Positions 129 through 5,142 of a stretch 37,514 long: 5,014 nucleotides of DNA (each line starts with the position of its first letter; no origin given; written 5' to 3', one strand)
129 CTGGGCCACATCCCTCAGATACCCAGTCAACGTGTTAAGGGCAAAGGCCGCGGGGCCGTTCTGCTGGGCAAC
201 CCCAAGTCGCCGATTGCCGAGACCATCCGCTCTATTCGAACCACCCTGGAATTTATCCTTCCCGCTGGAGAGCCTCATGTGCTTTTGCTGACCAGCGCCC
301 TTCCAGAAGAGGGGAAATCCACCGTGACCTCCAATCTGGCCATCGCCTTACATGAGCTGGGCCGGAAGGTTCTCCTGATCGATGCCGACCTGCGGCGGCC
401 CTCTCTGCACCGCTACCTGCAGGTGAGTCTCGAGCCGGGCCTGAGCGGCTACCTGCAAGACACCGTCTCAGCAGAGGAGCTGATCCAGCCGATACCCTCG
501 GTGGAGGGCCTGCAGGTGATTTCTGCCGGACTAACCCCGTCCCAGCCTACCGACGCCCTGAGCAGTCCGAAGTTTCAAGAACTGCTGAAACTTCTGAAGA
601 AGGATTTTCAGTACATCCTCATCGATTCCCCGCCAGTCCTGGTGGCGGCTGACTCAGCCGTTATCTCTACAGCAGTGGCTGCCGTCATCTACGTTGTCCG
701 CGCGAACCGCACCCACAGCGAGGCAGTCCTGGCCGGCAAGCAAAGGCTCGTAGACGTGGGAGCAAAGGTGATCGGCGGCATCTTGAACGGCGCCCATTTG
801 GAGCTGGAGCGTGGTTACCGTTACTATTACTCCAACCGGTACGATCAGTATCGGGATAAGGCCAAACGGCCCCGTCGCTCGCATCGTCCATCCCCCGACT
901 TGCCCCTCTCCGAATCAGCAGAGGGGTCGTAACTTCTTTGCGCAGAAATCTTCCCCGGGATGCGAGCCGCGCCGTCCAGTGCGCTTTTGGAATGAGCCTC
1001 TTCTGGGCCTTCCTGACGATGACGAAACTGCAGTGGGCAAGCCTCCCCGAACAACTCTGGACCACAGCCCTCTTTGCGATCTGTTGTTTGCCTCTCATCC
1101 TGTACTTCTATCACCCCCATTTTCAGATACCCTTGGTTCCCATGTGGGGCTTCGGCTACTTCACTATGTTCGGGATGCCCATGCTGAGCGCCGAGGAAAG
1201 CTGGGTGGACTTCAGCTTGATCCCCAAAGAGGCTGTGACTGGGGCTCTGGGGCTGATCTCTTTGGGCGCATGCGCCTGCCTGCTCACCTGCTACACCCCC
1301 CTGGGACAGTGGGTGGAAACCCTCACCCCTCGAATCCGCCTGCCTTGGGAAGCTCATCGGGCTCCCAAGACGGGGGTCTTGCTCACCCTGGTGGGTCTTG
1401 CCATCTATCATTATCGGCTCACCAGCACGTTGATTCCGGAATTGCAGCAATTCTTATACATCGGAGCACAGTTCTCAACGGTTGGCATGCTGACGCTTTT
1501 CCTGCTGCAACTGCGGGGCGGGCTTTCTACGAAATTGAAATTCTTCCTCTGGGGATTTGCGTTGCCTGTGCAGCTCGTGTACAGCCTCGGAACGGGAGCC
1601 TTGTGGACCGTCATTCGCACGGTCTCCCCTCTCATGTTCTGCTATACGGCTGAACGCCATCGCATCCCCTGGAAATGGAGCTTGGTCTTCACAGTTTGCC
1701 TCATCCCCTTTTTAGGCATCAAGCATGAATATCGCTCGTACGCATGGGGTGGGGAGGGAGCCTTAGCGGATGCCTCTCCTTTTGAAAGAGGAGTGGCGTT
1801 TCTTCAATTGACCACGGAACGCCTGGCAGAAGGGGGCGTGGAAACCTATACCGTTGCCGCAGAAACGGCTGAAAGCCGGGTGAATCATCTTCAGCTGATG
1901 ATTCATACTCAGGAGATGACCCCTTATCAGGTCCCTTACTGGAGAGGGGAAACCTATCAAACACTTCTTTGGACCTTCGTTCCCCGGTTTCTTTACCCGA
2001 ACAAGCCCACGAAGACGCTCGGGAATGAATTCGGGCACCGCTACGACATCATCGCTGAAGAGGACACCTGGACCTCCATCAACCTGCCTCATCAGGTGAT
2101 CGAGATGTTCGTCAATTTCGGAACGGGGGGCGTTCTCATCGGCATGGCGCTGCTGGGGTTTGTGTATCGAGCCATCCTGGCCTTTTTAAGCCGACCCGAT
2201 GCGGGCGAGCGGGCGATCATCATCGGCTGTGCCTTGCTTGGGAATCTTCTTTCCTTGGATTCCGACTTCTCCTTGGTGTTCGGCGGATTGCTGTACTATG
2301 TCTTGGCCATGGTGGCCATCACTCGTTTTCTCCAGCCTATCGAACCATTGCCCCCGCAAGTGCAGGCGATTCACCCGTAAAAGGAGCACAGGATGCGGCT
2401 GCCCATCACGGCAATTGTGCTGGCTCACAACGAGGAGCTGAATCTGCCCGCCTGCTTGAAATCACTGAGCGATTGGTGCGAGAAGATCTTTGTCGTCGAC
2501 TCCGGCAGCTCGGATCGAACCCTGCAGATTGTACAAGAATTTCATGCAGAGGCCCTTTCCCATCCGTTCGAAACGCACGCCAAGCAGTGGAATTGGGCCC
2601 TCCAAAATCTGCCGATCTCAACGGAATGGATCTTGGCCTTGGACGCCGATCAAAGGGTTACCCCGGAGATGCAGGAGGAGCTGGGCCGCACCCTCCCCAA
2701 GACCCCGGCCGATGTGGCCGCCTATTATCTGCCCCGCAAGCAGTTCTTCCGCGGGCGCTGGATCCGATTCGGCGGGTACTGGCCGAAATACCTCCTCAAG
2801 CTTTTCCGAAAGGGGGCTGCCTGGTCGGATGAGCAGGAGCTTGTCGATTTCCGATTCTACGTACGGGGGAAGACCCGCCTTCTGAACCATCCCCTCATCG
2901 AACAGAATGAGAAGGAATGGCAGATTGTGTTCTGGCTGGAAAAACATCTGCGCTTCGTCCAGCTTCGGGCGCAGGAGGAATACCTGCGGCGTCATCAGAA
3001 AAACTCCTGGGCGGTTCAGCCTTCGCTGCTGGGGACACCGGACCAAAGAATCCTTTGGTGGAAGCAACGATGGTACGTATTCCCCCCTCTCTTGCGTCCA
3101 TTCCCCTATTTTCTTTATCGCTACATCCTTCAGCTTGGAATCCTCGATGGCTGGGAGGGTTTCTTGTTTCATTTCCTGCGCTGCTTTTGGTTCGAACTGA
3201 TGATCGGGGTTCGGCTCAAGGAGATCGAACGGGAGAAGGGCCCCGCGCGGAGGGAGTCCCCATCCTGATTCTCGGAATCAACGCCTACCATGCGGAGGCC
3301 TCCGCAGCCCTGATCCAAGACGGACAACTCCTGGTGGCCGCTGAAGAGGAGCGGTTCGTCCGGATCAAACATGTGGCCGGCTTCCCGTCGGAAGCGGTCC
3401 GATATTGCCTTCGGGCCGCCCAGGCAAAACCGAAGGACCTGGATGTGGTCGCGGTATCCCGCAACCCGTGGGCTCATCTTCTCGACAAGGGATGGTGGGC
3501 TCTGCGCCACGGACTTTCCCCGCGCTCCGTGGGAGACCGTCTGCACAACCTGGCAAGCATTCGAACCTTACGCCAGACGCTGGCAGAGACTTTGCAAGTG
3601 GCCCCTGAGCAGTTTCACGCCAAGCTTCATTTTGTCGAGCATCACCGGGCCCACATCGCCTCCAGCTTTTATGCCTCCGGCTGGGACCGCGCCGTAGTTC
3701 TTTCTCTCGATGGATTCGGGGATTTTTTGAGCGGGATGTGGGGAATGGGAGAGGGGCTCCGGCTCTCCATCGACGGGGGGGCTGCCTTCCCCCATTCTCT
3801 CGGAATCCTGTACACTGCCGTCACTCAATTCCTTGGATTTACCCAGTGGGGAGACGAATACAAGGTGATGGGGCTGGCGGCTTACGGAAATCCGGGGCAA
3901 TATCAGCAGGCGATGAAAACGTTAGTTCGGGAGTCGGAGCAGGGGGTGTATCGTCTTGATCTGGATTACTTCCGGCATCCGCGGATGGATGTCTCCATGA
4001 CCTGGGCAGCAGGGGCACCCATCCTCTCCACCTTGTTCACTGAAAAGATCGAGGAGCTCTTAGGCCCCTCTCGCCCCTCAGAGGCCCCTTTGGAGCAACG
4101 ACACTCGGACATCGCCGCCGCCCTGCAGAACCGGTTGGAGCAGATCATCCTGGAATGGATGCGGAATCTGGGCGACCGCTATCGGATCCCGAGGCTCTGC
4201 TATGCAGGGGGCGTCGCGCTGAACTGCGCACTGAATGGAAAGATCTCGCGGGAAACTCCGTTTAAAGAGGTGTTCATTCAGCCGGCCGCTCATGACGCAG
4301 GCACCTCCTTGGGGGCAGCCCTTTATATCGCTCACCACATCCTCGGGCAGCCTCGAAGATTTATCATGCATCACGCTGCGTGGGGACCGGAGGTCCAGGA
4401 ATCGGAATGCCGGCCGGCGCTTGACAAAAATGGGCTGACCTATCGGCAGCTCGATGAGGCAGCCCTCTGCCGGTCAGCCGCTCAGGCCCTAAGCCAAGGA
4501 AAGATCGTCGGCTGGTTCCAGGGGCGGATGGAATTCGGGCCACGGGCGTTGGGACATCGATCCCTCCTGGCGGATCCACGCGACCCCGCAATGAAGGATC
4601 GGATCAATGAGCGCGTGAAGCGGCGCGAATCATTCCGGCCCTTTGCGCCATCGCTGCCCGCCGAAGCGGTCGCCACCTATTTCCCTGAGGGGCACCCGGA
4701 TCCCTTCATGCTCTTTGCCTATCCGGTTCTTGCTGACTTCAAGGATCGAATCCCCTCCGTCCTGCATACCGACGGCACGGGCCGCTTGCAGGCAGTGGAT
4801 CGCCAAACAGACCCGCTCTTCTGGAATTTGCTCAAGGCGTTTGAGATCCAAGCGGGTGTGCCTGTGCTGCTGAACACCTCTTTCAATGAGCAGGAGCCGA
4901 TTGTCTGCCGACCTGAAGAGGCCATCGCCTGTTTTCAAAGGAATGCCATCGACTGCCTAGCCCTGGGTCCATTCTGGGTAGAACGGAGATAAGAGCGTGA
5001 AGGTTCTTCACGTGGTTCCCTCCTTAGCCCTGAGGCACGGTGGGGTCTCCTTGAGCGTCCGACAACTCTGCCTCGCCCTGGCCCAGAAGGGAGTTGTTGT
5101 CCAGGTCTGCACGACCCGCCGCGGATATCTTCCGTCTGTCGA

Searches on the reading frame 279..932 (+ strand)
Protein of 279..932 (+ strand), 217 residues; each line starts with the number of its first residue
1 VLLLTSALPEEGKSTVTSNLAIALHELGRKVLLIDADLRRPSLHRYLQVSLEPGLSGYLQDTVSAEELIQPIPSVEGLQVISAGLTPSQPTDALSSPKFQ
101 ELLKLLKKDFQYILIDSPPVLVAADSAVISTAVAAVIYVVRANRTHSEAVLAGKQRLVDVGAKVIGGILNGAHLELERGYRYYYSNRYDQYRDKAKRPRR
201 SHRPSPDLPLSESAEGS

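Call 16: search_protein_families(library=pfam, proteins=[window:279-932:+], max_evalue=0.001)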
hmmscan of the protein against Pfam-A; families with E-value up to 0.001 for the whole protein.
window:279-932:+ (217 aa): 6 families
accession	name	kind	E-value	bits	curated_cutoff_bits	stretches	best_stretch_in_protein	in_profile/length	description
PF10609.15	ParA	-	1.7e-12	47.7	27.1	1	12-145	16-148/246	NUBPL iron-transfer P-loop NTPase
PF13614.12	AAA_31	-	7.5e-11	42.7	27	1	12-137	14-145/177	AAA domain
PF01656.29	CbiA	-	3.7e-07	30.6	25.4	1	11-77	10-54/125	CobQ/CobB/MinD/ParA nucleotide binding domain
PF09140.17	MipZ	-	4.5e-07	29.9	20.7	1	12-119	13-109/262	ATPase MipZ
PF06564.18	CBP_BcsQ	-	5.9e-07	29.7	21.3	1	11-143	13-148/234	Cellulose biosynthesis protein BcsQ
PF00142.24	Fer4_NifH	-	0.00093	19.2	25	0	12-67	12-67/271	4Fe-4S iron sulfur cluster binding proteins, NifH/frxC family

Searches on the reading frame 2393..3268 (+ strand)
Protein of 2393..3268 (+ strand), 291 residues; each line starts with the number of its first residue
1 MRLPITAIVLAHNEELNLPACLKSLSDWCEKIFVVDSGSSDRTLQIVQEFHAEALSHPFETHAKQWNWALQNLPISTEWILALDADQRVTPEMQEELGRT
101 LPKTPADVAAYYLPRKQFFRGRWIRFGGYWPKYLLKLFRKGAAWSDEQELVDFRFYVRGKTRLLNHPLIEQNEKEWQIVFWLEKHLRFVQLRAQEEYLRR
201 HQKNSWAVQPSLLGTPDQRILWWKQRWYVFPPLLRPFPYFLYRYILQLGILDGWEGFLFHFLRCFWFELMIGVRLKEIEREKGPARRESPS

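Call 16: search_protein_families(library=pfam, proteins=[window:2393-3268:+], max_evalue=0.001)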
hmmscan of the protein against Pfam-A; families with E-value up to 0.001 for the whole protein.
window:2393-3268:+ (291 aa): 2 families
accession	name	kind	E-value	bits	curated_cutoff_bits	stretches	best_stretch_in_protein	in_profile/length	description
PF00535.33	Glycos_transf_2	-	4.9e-14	53.1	23.3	1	7-128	2-130/168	Glycosyl transferase family 2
PF13704.12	Glyco_tranf_2_4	-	0.00015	22.6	27.5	1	12-87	1-82/98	Glycosyl transferase family 2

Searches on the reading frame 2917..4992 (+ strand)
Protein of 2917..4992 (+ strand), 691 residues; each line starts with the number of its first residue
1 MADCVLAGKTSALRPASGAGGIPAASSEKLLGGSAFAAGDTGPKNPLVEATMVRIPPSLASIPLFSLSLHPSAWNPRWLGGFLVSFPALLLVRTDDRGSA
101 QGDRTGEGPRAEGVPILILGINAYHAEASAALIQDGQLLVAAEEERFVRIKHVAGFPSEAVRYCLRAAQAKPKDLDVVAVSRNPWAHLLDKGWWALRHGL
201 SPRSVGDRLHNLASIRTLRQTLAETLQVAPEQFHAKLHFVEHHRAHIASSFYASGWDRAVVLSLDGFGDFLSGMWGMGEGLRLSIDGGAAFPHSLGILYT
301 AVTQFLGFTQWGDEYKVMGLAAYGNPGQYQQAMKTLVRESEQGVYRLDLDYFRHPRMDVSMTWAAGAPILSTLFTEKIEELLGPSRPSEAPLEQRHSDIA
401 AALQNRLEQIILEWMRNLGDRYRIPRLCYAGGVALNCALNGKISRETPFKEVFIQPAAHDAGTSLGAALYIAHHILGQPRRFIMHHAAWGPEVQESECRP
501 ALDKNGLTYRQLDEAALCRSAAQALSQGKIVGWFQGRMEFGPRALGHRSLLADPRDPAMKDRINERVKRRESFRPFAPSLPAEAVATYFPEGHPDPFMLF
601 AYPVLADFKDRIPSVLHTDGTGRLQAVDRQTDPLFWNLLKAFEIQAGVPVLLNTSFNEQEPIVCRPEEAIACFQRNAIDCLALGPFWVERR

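Call 16: search_protein_families(library=pfam, proteins=[window:2917-4992:+], max_evalue=0.001)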
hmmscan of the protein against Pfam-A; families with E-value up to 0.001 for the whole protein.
window:2917-4992:+ (691 aa): 4 families
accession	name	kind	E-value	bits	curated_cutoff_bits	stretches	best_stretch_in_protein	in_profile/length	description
PF16861.10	Carbam_trans_C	-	6.1e-68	228.1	27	1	522-690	1-170/170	Carbamoyltransferase C-terminus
PF02543.21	Carbam_trans_N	-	4.1e-56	191.3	24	1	118-469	2-346/346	Carbamoyltransferase N-terminus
PF22521.2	HypF_C_2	-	0.00054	20.3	27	1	394-466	164-240/241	Carbamoyltransferase, Kae1-like Domain, second subdomain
PF00814.31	TsaD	-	0.00058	20.1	24.8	0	368-447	177-241/264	tRNA N6-adenosine threonylcarbamoyltransferase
